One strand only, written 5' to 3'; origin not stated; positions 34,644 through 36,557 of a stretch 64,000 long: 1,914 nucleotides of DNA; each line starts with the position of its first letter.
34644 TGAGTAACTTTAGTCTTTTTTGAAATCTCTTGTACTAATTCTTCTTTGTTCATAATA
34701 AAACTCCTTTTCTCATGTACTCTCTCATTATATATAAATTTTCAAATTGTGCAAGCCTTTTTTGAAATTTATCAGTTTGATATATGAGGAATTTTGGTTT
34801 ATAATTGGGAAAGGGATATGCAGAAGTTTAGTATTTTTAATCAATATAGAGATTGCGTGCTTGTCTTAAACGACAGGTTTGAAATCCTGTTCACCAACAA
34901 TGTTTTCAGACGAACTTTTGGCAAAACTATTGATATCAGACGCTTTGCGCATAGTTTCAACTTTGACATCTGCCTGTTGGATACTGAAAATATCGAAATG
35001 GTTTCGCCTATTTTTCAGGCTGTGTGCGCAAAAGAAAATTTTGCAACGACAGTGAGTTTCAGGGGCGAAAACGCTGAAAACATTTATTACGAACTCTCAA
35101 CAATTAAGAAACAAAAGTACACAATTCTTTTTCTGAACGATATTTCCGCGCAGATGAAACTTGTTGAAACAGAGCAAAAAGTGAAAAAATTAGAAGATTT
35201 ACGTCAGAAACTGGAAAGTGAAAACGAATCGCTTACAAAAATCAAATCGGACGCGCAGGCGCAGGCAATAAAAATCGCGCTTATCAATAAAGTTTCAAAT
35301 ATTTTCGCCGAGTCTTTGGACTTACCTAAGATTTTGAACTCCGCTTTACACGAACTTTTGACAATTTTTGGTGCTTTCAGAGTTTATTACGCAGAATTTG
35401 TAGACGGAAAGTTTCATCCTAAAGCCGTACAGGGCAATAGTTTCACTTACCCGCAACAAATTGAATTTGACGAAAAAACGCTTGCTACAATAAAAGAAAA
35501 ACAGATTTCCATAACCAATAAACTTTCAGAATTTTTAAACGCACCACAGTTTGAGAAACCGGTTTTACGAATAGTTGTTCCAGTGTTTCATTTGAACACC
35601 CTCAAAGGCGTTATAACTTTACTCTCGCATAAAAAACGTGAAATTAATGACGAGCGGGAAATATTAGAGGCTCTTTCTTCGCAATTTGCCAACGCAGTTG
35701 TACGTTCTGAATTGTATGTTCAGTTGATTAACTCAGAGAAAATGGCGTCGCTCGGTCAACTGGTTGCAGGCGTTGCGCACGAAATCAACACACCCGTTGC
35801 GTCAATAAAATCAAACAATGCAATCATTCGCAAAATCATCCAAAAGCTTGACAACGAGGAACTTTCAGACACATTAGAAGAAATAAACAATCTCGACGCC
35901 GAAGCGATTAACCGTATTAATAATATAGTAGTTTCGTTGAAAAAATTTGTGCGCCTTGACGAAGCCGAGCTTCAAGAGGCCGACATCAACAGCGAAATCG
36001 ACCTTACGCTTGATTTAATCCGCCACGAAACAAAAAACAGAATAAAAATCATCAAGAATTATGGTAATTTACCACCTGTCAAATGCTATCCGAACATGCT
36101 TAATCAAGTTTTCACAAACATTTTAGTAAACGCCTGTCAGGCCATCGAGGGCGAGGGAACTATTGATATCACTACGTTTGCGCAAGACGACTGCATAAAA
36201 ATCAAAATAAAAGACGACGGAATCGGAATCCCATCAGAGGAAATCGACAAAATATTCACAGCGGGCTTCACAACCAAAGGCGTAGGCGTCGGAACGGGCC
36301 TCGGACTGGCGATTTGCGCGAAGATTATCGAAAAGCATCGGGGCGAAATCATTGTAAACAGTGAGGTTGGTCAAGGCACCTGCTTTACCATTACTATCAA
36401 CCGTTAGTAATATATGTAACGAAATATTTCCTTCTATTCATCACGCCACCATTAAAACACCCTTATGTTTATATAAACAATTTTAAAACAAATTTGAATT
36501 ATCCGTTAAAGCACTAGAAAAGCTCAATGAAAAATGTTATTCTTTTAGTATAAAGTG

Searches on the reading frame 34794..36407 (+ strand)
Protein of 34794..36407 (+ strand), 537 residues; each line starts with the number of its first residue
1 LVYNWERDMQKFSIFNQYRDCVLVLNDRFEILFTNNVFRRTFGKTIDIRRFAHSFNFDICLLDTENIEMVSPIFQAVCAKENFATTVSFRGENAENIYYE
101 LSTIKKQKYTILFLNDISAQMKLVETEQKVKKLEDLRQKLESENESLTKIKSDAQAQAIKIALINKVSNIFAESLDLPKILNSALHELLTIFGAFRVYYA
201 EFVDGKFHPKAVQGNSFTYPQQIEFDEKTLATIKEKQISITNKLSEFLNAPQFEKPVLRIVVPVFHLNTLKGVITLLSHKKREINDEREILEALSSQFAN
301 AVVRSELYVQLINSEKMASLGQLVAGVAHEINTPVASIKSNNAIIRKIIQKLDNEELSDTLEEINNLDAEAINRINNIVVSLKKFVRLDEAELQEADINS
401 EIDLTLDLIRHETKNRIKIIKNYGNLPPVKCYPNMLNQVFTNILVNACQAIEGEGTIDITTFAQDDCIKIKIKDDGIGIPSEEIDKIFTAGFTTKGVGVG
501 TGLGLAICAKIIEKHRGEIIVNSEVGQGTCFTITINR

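Call 44: search_protein_families(library=pfam, proteins=[window:34794-36407:+], max_evalue=0.00001)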
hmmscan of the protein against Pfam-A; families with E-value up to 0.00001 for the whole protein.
window:34794-36407:+ (537 aa): 3 families
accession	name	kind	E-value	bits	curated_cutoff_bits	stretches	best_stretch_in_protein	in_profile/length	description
PF02518.31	HATPase_c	-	1.9e-25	89.9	26.4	1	434-535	4-107/111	Histidine kinase-, DNA gyrase B-, and HSP90-like ATPase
PF00512.31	HisKA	-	3.4e-07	30.6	26.9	1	320-390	2-65/66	His Kinase A (phospho-acceptor) domain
PF13185.12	GAF_2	-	2.2e-06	28.4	28.6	1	175-302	2-135/136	GAF domain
